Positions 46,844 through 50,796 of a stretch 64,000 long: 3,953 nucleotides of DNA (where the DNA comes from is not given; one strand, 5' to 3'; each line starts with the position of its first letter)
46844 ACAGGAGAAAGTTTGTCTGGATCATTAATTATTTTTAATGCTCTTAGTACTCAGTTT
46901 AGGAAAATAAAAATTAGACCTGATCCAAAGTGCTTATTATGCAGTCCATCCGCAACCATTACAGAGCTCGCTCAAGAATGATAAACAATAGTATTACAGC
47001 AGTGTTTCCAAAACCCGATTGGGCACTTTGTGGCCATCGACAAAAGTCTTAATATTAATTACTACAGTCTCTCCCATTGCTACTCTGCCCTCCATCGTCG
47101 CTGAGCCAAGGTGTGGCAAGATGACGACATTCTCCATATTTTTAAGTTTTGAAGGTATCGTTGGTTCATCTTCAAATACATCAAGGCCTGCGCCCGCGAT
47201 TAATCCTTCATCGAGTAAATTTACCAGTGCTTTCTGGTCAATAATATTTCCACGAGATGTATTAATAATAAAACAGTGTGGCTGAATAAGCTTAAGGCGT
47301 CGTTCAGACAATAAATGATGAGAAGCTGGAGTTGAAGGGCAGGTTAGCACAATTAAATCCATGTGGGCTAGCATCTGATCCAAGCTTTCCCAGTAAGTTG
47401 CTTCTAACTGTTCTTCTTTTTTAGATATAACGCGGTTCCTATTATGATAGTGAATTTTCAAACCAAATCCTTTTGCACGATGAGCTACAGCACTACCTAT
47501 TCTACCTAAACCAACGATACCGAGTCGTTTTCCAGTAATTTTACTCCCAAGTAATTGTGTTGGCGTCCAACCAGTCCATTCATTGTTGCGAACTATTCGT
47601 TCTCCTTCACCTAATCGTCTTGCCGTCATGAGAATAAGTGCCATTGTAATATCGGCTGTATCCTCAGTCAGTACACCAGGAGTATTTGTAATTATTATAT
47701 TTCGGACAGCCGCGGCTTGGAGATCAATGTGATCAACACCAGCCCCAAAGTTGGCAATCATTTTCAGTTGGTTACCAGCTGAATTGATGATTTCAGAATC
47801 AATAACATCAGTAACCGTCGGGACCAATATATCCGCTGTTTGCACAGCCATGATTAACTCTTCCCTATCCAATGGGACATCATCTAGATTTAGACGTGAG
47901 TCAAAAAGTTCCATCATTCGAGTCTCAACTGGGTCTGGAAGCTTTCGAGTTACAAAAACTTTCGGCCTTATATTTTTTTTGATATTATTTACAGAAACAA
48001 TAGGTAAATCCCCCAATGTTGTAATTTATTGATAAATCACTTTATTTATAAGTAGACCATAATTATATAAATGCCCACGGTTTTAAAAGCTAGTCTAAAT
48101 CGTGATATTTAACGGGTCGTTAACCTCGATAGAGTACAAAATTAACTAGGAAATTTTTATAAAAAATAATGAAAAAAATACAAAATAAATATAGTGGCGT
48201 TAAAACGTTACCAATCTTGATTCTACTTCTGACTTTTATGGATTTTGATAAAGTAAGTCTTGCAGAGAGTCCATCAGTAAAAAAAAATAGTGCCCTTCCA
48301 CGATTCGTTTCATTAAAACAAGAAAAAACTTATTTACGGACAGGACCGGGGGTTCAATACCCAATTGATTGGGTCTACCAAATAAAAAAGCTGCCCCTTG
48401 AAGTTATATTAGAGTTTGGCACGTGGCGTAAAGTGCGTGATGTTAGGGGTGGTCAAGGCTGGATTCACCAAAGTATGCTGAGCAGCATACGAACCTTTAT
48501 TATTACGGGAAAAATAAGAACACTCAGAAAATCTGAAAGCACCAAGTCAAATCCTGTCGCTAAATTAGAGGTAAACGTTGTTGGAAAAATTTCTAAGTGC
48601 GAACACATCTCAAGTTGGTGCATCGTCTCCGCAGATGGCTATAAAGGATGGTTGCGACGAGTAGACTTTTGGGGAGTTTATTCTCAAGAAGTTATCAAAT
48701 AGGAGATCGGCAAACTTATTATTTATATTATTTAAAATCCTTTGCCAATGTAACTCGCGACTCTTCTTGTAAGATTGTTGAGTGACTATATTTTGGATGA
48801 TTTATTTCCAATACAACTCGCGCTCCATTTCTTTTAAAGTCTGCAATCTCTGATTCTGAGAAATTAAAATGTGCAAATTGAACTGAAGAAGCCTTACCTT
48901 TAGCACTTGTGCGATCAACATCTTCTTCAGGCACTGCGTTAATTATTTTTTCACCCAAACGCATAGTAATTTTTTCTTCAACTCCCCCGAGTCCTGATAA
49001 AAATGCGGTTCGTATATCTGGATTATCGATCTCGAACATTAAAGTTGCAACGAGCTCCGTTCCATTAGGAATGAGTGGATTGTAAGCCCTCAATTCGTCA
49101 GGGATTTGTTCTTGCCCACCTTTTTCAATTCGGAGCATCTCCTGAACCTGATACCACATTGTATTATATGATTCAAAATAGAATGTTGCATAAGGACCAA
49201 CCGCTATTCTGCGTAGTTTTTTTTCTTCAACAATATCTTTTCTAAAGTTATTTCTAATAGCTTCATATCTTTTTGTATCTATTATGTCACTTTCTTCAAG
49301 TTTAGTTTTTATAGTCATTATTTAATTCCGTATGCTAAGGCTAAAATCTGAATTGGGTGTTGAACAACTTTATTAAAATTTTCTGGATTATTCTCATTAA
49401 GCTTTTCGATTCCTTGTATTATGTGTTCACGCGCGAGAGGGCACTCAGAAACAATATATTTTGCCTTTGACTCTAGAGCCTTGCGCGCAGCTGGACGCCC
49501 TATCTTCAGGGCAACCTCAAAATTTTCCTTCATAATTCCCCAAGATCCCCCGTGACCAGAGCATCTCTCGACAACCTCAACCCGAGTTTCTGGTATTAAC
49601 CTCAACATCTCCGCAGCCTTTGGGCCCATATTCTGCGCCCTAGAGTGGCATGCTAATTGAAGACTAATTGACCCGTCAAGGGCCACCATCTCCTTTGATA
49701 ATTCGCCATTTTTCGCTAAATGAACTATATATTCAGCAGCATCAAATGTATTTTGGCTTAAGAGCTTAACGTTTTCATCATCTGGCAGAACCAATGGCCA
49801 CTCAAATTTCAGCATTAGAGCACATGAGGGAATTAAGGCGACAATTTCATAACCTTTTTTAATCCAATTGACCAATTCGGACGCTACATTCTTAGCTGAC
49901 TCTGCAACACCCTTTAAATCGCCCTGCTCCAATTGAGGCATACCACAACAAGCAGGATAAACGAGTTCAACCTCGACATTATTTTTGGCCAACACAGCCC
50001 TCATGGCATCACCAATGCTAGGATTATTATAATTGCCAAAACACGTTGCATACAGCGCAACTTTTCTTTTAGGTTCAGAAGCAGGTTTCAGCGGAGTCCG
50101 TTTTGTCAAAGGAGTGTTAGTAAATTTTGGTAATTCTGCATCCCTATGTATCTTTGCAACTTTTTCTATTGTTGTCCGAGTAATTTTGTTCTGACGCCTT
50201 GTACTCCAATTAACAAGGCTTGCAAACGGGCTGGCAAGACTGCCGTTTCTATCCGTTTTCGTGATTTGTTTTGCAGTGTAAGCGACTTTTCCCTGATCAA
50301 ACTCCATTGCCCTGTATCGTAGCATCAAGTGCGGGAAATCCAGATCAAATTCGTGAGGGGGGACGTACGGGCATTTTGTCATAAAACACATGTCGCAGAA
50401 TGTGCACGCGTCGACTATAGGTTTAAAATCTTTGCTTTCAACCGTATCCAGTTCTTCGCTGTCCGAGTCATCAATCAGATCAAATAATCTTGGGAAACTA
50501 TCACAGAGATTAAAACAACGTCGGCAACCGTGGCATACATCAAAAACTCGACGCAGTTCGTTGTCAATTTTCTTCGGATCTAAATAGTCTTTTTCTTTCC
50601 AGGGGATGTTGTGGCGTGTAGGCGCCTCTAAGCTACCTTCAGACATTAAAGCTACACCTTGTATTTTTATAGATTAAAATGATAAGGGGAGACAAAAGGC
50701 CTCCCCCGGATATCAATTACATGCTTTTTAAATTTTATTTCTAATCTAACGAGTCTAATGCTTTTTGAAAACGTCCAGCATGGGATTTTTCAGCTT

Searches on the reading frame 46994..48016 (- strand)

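Call 16: search_protein_families(library=ncbifam, proteins=[window:46994-48016:-], max_evalue=0.00001)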
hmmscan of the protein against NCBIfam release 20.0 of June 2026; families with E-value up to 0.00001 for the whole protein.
window:46994-48016:- (340 aa): 23 families
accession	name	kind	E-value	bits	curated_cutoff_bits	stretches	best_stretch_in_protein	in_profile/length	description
NF009714.1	PRK13243.1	equivalog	2.8e-93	312.9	455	1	17-335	2-322/332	glyoxylate reductase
TIGR01327.1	PGDH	equivalog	4.2e-68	230.4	454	1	28-334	6-309/525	phosphoglycerate dehydrogenase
NF011938.0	PRK15409.1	equivalog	3e-64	217.1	492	1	17-329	2-312/324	glyoxylate/hydroxypyruvate reductase GhrB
NF008759.0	PRK11790.1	equivalog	6.9e-47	160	404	1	45-327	39-318/410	phosphoglycerate dehydrogenase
NF005069.0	PRK06487.1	equivalog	2.3e-45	155.1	448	1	51-330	39-315/320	2-hydroxyacid dehydrogenase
NF041369.1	Dhydh_Halo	equivalog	5e-44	150.7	400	1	84-335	56-304/305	D-2-hydroxyacid dehydrogenase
NF006263.0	PRK08410.1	equivalog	7.8e-44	150.3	389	1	51-329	33-310/311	D-2-hydroxyacid dehydrogenase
NF005750.0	PRK07574.1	equivalog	2.8e-42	145.1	329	1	66-329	98-360/386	NAD-dependent formate dehydrogenase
NF000492.1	vanH_gen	exception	1.1e-34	120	540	1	52-287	35-258/312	D-lactate dehydrogenase VanH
NF005387.0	PRK06932.1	equivalog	1.5e-33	116.1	492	1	51-327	35-311/314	2-hydroxyacid dehydrogenase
NF001309.0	PRK00257.1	equivalog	6.3e-33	114.3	434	1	156-325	110-277/379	4-phosphoerythronate dehydrogenase PdxB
NF005027.0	PRK06436.1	equivalog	1.2e-32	113.3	261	1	79-329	45-283/303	2-hydroxyacid dehydrogenase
NF000128.1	vanH-Sc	exception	4.3e-30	105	650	1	52-287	55-278/337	D-lactate dehydrogenase VanH-Sc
NF006374.0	PRK08605.1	subfamily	2.1e-29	102.6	356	1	83-292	69-275/332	D-lactate dehydrogenase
NF000371.1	vanH_Agroup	exception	1.7e-28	99.8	700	1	75-285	63-261/322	VanH-A/VanH-Pt family D-lactate dehydrogenase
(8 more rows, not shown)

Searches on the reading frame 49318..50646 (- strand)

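Call 16: search_protein_families(library=ncbifam, proteins=[window:49318-50646:-], max_evalue=0.00001)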
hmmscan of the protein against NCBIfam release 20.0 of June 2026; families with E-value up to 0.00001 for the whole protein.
window:49318-50646:- (442 aa): 7 families
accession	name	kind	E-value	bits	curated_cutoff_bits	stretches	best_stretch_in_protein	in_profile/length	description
NF008369.0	PRK11168.1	equivalog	7e-58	196.4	278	1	66-439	45-399/401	anaerobic glycerol-3-phosphate dehydrogenase subunit C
TIGR03379.1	glycerol3P_GlpC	equivalog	4.9e-35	121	279.9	1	62-409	35-377/397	anaerobic glycerol-3-phosphate dehydrogenase subunit GlpC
NF045670.1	quin_L_LdhH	equivalog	1.6e-27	96.1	800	1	70-417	345-693/706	L-lactate dehydrogenase (quinone) large subunit LdhH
NF004898.0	PRK06259.1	equivalog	2.2e-18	66.2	385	1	71-425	178-479/488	fumarate reductase (CoM/CoB) subunit TfrB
TIGR02484.1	CitB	equivalog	6.7e-09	35.4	246.6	1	29-119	7-87/372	tricarballylate utilization 4Fe-4S protein TcuB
NF011607.0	PRK15033.1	subfamily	3.1e-08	33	524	1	26-116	23-103/389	tricarballylate utilization 4Fe-4S protein TcuB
TIGR03288.1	CoB_CoM_SS_B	equivalog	5.9e-06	25.8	345.15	0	361-441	191-269/290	CoB--CoM heterodisulfide reductase subunit B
